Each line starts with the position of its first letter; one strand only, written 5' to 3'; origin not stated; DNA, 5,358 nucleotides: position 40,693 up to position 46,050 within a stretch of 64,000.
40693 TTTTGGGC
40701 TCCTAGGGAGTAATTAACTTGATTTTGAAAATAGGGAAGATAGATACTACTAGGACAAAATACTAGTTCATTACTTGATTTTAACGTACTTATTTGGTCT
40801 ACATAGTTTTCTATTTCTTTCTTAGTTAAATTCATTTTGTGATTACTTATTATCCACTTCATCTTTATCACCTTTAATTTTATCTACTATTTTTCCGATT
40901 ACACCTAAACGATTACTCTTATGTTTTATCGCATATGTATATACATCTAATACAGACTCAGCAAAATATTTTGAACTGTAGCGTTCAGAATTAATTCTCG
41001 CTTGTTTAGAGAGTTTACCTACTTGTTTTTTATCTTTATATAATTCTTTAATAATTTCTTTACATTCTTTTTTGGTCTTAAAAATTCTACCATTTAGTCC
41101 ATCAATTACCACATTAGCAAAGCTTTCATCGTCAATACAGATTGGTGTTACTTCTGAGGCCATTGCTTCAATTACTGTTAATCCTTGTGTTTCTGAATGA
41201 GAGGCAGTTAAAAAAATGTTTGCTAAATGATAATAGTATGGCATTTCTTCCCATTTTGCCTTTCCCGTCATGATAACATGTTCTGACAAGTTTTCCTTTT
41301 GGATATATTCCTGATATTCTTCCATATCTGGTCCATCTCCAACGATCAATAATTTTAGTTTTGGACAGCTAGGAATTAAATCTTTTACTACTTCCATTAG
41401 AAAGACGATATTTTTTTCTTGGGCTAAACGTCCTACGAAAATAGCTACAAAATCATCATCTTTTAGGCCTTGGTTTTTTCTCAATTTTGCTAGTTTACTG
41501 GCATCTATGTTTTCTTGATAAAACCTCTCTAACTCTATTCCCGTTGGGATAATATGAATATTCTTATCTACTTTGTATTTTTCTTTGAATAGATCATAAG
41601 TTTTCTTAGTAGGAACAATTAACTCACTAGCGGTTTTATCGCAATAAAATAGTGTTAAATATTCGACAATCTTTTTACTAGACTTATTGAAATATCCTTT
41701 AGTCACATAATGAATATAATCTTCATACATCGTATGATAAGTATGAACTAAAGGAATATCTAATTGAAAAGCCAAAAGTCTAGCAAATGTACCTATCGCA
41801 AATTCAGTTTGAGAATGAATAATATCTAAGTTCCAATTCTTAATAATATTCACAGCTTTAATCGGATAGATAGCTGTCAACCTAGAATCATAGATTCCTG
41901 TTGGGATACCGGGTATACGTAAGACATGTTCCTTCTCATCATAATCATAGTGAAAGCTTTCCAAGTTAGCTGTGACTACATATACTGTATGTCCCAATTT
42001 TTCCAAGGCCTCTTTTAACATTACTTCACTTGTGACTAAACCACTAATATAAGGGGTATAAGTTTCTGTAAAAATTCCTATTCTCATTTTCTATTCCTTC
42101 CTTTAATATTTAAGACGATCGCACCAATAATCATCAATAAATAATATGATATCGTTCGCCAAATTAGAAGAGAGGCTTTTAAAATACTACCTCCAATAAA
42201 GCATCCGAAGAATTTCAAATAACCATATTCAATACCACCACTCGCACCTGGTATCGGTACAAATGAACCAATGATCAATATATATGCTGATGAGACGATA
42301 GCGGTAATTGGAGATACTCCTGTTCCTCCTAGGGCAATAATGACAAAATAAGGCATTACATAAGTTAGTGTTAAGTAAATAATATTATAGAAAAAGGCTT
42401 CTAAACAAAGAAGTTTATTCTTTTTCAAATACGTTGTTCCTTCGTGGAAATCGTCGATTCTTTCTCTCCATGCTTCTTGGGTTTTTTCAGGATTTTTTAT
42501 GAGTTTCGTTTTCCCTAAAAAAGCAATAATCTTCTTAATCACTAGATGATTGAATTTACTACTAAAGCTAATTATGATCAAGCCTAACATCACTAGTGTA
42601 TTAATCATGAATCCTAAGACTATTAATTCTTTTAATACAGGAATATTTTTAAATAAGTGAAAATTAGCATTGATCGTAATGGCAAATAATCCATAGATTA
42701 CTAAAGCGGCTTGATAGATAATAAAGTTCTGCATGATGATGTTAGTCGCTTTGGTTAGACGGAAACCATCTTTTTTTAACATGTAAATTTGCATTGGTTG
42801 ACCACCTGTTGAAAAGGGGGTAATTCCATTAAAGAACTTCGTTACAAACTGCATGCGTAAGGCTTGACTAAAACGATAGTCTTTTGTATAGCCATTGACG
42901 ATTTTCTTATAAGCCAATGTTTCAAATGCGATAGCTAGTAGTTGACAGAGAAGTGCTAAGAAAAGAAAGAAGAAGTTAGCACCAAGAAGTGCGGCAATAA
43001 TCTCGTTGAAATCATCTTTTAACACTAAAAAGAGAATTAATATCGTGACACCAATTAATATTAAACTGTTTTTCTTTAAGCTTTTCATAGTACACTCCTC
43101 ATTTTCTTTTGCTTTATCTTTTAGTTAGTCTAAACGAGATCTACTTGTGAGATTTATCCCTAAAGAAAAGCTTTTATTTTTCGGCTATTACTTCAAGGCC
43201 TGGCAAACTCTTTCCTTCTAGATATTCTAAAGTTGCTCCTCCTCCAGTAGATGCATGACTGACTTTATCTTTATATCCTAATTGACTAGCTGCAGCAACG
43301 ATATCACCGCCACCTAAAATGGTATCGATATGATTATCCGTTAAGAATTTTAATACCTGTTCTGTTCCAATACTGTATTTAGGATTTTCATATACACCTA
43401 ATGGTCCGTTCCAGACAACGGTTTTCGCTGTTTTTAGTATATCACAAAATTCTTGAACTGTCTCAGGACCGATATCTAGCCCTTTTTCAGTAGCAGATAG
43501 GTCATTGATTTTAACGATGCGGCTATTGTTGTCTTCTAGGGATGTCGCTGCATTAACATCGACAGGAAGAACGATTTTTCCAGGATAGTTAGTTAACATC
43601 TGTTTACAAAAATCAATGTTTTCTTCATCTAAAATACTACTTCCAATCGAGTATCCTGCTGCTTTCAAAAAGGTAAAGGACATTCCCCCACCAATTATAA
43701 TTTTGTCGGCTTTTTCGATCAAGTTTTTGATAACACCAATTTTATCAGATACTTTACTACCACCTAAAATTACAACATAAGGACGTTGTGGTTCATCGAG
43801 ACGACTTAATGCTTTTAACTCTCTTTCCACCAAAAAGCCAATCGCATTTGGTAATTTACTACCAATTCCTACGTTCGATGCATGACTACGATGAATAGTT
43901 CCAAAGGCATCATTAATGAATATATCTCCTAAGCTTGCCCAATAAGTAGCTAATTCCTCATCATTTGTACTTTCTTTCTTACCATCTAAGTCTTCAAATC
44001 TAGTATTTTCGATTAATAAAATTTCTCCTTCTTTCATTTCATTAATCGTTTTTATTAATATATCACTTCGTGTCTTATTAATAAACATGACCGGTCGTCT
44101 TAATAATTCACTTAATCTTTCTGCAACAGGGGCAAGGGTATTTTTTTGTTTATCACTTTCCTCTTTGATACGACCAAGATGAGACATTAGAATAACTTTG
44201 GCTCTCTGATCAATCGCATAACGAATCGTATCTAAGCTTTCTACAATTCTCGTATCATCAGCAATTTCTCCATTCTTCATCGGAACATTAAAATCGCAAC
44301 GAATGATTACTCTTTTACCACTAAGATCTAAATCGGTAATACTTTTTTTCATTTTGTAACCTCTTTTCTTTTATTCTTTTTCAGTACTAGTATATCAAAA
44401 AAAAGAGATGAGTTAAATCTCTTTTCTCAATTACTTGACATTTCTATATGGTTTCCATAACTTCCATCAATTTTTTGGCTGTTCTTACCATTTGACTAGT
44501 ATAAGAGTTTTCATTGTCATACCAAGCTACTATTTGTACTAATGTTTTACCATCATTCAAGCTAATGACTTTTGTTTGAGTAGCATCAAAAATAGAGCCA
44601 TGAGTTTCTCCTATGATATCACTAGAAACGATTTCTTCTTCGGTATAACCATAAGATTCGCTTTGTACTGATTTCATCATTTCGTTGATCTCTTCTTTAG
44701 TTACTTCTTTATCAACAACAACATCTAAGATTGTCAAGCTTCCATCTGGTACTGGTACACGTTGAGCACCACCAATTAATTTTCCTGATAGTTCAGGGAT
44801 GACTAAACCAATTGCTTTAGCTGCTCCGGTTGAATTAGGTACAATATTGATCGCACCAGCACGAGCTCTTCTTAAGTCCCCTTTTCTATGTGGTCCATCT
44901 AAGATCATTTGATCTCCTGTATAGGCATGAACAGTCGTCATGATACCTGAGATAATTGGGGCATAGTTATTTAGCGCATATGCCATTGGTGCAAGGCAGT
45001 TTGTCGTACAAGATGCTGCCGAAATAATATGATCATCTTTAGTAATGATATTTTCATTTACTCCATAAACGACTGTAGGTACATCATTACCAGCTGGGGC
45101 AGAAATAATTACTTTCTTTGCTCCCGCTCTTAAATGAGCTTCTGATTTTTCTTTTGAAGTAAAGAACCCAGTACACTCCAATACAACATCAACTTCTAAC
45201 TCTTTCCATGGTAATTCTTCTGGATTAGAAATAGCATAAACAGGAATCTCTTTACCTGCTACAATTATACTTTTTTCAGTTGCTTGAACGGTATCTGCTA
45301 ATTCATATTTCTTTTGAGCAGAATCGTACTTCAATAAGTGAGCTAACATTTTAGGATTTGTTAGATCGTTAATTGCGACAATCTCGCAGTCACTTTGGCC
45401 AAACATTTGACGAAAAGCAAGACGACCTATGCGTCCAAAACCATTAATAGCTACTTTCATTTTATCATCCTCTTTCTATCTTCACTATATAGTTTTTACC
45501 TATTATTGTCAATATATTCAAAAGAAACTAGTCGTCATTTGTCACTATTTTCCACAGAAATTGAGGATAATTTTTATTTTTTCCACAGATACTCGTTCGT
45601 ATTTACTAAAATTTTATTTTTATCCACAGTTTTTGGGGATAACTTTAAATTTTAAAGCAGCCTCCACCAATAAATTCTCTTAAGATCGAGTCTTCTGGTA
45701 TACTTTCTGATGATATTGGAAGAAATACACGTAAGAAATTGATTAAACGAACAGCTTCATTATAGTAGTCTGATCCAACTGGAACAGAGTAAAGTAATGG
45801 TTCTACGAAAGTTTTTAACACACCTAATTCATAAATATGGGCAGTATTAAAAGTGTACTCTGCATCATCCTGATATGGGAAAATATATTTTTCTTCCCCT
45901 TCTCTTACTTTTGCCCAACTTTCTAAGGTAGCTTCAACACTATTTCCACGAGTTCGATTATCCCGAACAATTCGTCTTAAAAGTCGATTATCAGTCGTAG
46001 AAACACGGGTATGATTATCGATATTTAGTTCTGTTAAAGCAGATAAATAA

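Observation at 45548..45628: Three phased DnaA-box-like direct repeats just upstream of the gap promoter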

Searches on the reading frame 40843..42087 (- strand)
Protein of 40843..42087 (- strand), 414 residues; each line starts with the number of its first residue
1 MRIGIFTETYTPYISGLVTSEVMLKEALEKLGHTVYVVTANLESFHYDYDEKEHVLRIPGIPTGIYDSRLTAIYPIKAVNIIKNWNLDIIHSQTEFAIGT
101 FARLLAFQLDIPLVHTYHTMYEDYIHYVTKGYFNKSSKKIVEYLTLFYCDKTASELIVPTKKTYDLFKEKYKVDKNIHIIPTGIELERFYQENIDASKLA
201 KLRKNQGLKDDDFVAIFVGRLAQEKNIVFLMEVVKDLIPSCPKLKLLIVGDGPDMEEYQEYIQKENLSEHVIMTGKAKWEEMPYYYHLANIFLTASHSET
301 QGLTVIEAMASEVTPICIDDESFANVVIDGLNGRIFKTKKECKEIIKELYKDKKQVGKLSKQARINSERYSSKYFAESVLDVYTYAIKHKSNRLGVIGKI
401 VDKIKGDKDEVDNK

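Call 9: search_protein_families(library=pfam, proteins=[window:40843-42087:-])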
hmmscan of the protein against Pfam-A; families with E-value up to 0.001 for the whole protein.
window:40843-42087:- (414 aa): 5 families
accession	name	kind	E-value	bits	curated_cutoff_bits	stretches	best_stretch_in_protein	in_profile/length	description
PF00534.26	Glycos_transf_1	-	1.1e-35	123.1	26.4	1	201-364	4-170/172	Glycosyl transferases group 1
PF13439.12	Glyco_transf_4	-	4.7e-29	102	28.5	1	15-188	2-170/170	Glycosyltransferase Family 4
PF13692.12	Glyco_trans_1_4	-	5.5e-24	85.5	27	1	214-351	3-141/142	Glycosyl transferases group 1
PF13579.12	Glyco_trans_4_4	-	2.2e-10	41.5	29.7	1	23-183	9-158/158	Glycosyl transferase 4-like domain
PF13477.12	Glyco_trans_4_2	-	0.0005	20.7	23.4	0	26-118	18-107/139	Glycosyl transferase 4-like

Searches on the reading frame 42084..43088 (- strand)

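Call 9: search_protein_families(library=pfam, proteins=[window:42084-43088:-])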
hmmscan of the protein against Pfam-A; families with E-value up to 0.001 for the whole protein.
window:42084-43088:- (334 aa): 1 family
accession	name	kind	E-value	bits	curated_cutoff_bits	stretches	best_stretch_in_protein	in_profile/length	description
PF03706.18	LPG_synthase_TM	-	1.5e-37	130.2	33.4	1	13-322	6-302/302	Lysylphosphatidylglycerol synthase TM region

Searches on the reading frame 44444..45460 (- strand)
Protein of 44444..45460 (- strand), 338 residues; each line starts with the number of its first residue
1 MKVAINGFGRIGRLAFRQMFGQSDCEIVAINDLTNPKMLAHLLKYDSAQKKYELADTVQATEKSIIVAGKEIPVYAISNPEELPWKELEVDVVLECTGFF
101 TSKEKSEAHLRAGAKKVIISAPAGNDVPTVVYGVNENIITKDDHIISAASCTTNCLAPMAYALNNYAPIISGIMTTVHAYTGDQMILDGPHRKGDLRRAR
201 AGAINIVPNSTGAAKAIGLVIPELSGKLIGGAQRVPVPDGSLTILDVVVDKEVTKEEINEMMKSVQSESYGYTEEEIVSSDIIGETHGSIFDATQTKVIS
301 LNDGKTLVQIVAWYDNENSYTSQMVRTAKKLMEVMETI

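Call 9: search_protein_families(library=pfam, proteins=[window:44444-45460:-])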
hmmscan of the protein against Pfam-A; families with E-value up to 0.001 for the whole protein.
window:44444-45460:- (338 aa): 2 families
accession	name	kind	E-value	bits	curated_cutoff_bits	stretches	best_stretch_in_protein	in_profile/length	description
PF02800.25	Gp_dh_C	-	6.6e-52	175.7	24.4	1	156-314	1-158/158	Glyceraldehyde 3-phosphate dehydrogenase, C-terminal domain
PF00044.30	Gp_dh_N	-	3.4e-37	127.2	31.7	1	1-103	1-101/101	Glyceraldehyde 3-phosphate dehydrogenase, NAD binding domain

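Call 13: find_encoding_contigs(protein=window:44444-45460:-, flank=3000, max_places=10)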
Protein window:44444-45460:- (338 aa): 4 contigs read that carry it; 1 place shown.
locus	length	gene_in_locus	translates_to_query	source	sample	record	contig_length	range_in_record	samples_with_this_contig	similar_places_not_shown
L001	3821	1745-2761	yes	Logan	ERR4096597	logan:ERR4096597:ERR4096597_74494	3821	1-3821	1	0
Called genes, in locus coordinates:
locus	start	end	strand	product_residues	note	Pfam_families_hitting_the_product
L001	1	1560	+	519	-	?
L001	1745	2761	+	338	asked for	PF00044:Gp_dh_N, PF02800:Gp_dh_C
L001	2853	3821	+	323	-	?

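Call 15: find_related_loci(query=window:44444-45460:-, collection=genome_contigs, flank=6000)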
Query window:44444-45460:- (338 aa) in genome_contigs; peptide patterns used: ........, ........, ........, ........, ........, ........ (x = any residue, [..] = any of these).
600 stretches matched a pattern (row limit reached: there are more); 595 encode a relative of the query (tblastn E <= 1e-3); the best 80 are kept; 80 distinct loci.
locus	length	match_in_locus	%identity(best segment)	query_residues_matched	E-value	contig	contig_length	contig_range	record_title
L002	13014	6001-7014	93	1-338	0e+0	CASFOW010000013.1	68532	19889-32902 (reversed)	uncultured bacterium isolate SI.A102.metabat-bins.216 genome assembly, contig: SI.A102.metabat-bins.216.fa_k141_68547, w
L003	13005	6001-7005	87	1-335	0e+0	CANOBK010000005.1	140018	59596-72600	MAG TPA_asm: uncultured Bacillales bacterium isolate SRR19759455_bin.3_metawrap_v1.3_MAG genome assembly, contig: NODE.1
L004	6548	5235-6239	78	1-335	3e-180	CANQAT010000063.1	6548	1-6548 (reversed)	MAG: uncultured Bacilli bacterium isolate Lapin-002__bin26 genome assembly, contig: Lapin-002__NODE_15722_length_6548_co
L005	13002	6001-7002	76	1-334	6e-173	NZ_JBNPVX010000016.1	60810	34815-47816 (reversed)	Fusobacterium sp. PH5-44 Ga0505218_016, whole genome shotgun sequence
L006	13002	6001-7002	75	1-334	1e-171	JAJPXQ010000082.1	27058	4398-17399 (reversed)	MAG: Lachnospiraceae bacterium isolate AH.13_1 NODE_238_length_27058_cov_13.281487, whole genome shotgun sequence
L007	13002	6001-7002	76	1-334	1e-171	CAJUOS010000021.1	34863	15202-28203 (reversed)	MAG TPA_asm: uncultured Erysipelotrichaceae bacterium isolate MGBC163490 genome assembly, contig: MGBC163490.21, whole g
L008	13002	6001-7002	76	1-334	8e-171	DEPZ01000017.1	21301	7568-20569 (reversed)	MAG TPA_asm: Erysipelotrichaceae bacterium UBA3379 UBA3379_contig_24840, whole genome shotgun sequence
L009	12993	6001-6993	75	1-331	3e-169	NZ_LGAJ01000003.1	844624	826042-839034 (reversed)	Sellimonas intestinalis strain BR72 contig_3, whole genome shotgun sequence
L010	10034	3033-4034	75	1-334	5e-169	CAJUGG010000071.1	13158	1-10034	MAG TPA_asm: uncultured Lachnospiraceae bacterium isolate MGBC132302 genome assembly, contig: MGBC132302.71, whole genom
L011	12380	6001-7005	74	1-334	2e-168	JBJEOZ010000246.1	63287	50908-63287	MAG: Ruminococcus sp. isolate FUKU04_bin.003 NODE_60_length_63287_cov_8.827571, whole genome shotgun sequence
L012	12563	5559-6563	75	1-334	5e-168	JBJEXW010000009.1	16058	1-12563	MAG: Clostridia bacterium isolate LOHA17_bin.027 NODE_1702_length_16058_cov_38.172155, whole genome shotgun sequence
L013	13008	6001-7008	74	1-336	4e-168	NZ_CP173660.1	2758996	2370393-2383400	Sellimonas caecigallum strain JCM 35759 chromosome, complete genome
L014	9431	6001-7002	74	1-334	3e-168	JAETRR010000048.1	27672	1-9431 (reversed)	MAG: Lachnoclostridium sp. isolate S30_Bin3 scaffold_1607, whole genome shotgun sequence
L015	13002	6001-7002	74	1-334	3e-167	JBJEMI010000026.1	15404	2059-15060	MAG: Lachnospiraceae bacterium isolate SARD11_bin.042 NODE_1830_length_15404_cov_12.717767, whole genome shotgun sequenc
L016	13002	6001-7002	73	1-334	1e-166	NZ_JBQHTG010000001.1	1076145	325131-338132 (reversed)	Candidatus Merdisoma sp. HCP28S3_D10 contig00001, whole genome shotgun sequence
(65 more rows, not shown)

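Call 51: search_protein_families(library=pfam, proteins=[L003:5071-5394:+, L003:5494-5907:+], max_evalue=0.01)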
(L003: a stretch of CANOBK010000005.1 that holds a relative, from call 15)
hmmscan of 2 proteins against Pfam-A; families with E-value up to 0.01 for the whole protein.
L003:5071-5394:+ (107 aa): 0 families

L003:5494-5907:+ (137 aa): 0 families

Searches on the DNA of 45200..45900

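Call 62: search_rna_families(source=window, start=45200, end=45900, threshold=evalue, max_evalue=1)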
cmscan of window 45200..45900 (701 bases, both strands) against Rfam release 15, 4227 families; matches with E-value up to 1: 0.
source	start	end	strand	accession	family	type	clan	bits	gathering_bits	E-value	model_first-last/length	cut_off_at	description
